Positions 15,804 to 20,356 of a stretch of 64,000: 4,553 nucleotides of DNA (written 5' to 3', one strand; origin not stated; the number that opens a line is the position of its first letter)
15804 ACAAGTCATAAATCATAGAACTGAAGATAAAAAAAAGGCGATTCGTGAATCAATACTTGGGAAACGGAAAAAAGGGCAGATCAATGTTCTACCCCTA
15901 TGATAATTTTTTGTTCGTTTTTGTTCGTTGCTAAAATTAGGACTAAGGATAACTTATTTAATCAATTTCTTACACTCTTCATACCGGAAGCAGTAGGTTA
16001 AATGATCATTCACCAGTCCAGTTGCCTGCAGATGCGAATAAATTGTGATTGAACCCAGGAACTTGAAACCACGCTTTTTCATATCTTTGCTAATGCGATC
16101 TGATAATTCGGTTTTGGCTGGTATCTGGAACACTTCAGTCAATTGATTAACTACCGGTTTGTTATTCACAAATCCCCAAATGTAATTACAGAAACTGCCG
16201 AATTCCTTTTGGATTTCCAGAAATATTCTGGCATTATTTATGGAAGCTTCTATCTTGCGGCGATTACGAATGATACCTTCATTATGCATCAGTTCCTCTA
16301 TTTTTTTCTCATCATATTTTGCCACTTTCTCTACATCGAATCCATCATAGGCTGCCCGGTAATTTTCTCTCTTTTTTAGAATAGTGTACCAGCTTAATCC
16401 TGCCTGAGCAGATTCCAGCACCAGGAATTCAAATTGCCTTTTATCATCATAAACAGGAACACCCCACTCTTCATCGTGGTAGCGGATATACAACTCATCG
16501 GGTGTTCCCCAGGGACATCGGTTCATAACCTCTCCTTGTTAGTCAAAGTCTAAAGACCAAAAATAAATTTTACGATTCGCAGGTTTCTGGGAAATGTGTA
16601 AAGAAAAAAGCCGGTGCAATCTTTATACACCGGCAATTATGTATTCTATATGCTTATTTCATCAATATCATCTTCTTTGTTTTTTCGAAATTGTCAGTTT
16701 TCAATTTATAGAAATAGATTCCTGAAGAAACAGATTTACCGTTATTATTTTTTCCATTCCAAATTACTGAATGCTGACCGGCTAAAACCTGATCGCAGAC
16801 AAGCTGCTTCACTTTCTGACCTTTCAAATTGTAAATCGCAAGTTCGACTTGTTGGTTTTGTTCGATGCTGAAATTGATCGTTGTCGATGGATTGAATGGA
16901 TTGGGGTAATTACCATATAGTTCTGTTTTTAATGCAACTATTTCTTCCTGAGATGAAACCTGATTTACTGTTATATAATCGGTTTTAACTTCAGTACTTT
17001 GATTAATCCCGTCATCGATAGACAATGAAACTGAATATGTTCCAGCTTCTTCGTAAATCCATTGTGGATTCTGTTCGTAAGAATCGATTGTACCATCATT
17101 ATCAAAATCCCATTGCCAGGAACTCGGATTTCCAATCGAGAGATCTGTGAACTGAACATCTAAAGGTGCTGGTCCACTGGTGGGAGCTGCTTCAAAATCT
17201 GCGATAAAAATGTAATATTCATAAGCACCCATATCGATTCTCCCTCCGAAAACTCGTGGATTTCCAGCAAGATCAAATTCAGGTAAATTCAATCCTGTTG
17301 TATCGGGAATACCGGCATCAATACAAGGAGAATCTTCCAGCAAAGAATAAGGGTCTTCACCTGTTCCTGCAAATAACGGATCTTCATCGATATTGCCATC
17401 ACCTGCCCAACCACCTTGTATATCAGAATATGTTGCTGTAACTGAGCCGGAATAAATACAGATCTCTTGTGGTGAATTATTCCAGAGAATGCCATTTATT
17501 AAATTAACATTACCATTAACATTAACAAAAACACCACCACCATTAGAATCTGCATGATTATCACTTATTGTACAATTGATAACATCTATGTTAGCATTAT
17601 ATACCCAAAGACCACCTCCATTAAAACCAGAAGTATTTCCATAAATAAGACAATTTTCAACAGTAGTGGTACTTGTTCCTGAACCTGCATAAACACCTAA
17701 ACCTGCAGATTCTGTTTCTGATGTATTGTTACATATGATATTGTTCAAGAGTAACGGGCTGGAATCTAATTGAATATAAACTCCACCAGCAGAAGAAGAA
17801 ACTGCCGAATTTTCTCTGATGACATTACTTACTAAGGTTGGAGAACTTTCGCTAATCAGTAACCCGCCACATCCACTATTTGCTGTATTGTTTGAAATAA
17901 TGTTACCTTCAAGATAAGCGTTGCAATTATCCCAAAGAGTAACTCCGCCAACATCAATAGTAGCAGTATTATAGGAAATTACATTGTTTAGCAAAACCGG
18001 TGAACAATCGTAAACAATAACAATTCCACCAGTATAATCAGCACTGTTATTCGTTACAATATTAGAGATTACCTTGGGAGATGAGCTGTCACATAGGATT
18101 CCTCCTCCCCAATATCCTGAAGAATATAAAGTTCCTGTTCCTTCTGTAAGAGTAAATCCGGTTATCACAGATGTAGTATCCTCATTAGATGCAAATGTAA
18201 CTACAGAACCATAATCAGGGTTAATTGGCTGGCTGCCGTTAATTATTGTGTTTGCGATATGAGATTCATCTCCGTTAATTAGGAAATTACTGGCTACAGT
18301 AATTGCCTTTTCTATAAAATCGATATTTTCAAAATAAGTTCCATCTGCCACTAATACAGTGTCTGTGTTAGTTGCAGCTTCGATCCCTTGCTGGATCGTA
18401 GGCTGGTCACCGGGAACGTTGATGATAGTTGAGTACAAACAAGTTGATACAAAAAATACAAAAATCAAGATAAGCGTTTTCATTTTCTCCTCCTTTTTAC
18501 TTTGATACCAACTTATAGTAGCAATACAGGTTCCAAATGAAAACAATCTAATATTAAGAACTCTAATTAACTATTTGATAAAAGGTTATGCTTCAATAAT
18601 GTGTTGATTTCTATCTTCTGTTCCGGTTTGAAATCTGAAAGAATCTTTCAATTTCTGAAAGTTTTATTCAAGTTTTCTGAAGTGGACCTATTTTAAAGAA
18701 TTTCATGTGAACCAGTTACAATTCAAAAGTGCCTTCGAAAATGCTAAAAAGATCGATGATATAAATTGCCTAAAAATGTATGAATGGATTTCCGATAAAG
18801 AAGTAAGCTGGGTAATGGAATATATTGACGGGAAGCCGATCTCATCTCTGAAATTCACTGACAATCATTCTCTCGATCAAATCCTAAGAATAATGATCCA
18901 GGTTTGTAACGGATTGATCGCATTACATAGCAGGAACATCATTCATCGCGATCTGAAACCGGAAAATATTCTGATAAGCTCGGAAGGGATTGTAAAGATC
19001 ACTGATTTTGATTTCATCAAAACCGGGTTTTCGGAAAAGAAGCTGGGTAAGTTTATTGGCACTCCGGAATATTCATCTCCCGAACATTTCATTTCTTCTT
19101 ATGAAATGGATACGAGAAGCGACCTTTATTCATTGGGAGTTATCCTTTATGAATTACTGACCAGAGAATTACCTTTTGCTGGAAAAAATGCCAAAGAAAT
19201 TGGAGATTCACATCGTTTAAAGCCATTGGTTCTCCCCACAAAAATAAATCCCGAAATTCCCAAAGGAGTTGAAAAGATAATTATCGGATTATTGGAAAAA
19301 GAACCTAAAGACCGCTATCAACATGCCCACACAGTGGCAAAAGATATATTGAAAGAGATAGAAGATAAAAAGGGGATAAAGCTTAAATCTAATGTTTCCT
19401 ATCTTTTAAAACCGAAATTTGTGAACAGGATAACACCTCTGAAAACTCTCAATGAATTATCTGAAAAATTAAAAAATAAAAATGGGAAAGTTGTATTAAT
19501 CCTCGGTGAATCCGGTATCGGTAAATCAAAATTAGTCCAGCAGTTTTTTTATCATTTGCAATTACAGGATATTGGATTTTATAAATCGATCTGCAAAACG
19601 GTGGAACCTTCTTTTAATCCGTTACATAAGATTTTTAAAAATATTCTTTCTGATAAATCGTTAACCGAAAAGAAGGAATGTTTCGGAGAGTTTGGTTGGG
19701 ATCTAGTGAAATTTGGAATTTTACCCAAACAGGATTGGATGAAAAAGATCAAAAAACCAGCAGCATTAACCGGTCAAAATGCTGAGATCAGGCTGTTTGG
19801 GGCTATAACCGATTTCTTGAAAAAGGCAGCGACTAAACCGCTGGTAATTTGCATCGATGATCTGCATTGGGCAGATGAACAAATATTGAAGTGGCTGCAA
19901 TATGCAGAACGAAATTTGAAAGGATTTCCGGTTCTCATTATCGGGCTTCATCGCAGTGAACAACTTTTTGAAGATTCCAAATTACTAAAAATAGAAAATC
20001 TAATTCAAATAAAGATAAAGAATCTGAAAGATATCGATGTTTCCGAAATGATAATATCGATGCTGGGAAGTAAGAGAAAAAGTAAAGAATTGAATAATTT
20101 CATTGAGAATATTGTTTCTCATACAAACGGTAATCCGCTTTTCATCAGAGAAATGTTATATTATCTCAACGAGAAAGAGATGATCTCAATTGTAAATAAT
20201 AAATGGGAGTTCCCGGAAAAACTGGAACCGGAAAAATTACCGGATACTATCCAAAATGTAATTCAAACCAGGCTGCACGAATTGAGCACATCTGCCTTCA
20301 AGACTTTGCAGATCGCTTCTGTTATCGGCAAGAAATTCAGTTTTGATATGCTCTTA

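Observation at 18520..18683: Sigma-54-type promoter and a perfect palindrome upstream of a T9SS cargo gene, facing the kinase/EBP operon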

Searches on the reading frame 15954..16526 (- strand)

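Call 4: search_protein_families(library=pfam, proteins=[window:15954-16526:-])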
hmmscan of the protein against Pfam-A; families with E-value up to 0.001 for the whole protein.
window:15954-16526:- (190 aa): 1 family
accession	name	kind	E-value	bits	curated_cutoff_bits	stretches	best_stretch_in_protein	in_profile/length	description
PF03352.18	Adenine_glyco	-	1.2e-82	276.5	25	1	6-181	1-176/177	Methyladenine glycosylase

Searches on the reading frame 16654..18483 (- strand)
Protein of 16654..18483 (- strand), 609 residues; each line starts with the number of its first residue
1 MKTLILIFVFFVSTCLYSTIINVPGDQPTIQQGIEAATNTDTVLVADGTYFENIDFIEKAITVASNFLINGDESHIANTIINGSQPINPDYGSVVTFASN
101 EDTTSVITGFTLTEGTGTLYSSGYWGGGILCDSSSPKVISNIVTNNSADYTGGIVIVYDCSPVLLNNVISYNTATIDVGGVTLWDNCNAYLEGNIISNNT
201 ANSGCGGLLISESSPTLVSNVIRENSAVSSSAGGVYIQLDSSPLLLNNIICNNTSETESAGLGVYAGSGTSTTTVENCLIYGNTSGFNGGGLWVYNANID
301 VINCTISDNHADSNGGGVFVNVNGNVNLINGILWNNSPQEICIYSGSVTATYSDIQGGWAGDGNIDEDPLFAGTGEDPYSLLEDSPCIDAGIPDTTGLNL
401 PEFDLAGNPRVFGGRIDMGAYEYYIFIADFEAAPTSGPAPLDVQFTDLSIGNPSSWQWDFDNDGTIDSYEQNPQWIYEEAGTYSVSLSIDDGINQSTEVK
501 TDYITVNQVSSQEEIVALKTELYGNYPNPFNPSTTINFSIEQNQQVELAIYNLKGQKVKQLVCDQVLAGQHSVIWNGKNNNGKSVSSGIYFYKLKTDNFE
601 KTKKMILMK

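Call 4: search_protein_families(library=pfam, proteins=[window:16654-18483:-])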
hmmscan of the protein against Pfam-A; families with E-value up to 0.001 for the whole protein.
window:16654-18483:- (609 aa): 6 families
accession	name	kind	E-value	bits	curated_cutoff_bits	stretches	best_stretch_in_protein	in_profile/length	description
PF18911.6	PKD_4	-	1.9e-12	47.5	27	1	438-506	19-85/85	PKD domain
PF18962.6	Por_Secre_tail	-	6.4e-10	39.6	27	1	526-606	2-74/75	Secretion system C-terminal sorting domain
PF13860.13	FlgD_ig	-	1.6e-08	34.8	27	1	542-597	21-76/79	FlgD Ig-like domain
PF00801.26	PKD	-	1.6e-07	31.6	23.5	1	431-497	5-73/80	PKD domain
PF13585.12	CHU_C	-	8.9e-07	29.4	27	1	535-604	19-81/86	CHU_C Type IX secretion signal domain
PF05048.19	NosD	-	6.3e-05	22.9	23.6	1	128-259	40-178/212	Periplasmic copper-binding protein (NosD)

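Call 62: search_protein_families(library=ncbifam, proteins=[window:16654-18483:-], max_evalue=0.00001)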
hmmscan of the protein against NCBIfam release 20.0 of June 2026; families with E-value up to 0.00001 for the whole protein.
window:16654-18483:- (609 aa): 6 families
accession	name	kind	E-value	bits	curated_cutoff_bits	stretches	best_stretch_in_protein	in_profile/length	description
NF033707.1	T9SS_sortase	equivalog_domain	4e-12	44.6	420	1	479-599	962-1080/1095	type IX secretion system sortase PorU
NF041518.1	choice_anch_Q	domain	3.5e-11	43.2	25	1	380-423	18-57/58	choice-of-anchor Q domain-containing protein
TIGR04183.1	Por_Secre_tail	domain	8.9e-11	41.6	23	1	526-606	2-70/72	T9SS type A sorting domain-containing protein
NF005176.1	PRK06655.1-1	equivalog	5.7e-09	36.2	230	1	541-605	94-158/197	flagellar hook assembly protein FlgD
NF038113.1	T9SSA_dep_M36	equivalog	2.8e-08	32.4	885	1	491-607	766-868/869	T9SS-dependent M36 family metallopeptidase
NF052323.1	T9SSA_dep_M6i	equivalog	7.1e-08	30.9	600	1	503-604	939-1034/1043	T9SS-dependent M6-like inactivated metalloprotease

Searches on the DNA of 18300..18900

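Call 67: search_rna_families(source=window, start=18300, end=18900, threshold=evalue, max_evalue=1)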
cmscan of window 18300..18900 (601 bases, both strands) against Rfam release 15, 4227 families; matches with E-value up to 1: 4.
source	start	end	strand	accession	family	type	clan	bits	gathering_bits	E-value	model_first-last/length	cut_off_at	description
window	18447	18506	+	RF00242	ctRNA_pT181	Gene; antisense;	-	26.1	56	0.32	1-94/94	no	ctRNA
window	18640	18700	-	RF02580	tsr31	Gene; sRNA;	-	24.1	50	0.14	1-70/70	no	S. aureus tsr31 small RNA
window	18651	18683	+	RF04081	mir-1992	Gene; miRNA;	-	16.4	70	0.91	21-53/75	no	mir-1992 microRNA precursor family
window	18782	18836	-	RF02181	ST7-AS2_1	Gene; lncRNA;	-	16.2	80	0.96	1-72/72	no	ST7 antisense RNA 2 conserved region 1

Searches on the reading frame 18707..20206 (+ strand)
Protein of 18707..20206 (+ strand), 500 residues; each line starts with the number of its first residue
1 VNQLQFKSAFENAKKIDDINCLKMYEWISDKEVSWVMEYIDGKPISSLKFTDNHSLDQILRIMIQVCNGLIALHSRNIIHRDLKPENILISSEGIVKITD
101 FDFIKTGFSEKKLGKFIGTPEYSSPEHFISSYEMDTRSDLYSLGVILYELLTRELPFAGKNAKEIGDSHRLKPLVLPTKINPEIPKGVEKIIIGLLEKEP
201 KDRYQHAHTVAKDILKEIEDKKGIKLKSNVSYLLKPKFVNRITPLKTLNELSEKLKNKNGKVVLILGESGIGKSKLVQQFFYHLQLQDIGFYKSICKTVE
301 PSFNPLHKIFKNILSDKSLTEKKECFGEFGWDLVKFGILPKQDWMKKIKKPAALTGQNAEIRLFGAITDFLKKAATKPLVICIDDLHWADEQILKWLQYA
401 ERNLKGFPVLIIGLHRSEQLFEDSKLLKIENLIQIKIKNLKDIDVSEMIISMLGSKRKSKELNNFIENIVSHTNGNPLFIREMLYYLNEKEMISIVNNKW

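Call 33: find_related_loci(query=window:18707-20206:+, collection=metagenome_contigs, flank=4000)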
Query window:18707-20206:+ (500 aa) in metagenome_contigs; peptide patterns used: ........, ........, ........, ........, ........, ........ (x = any residue, [..] = any of these).
215 stretches matched a pattern; 9 encode a relative of the query (tblastn E <= 1e-3); 8 distinct loci.
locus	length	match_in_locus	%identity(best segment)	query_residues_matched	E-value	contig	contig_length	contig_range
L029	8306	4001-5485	82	6-500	0e+0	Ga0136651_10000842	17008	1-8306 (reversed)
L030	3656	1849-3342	78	3-500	0e+0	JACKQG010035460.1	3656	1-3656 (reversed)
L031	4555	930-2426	70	3-500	0e+0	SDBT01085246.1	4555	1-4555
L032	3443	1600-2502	82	6-306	5e-174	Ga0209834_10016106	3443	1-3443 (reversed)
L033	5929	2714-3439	30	238-490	6e-20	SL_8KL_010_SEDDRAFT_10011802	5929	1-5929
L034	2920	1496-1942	36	20-165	3e-17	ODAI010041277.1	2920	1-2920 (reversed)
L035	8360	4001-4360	33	42-157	2e-9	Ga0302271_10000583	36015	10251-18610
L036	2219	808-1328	45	62-212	2e-12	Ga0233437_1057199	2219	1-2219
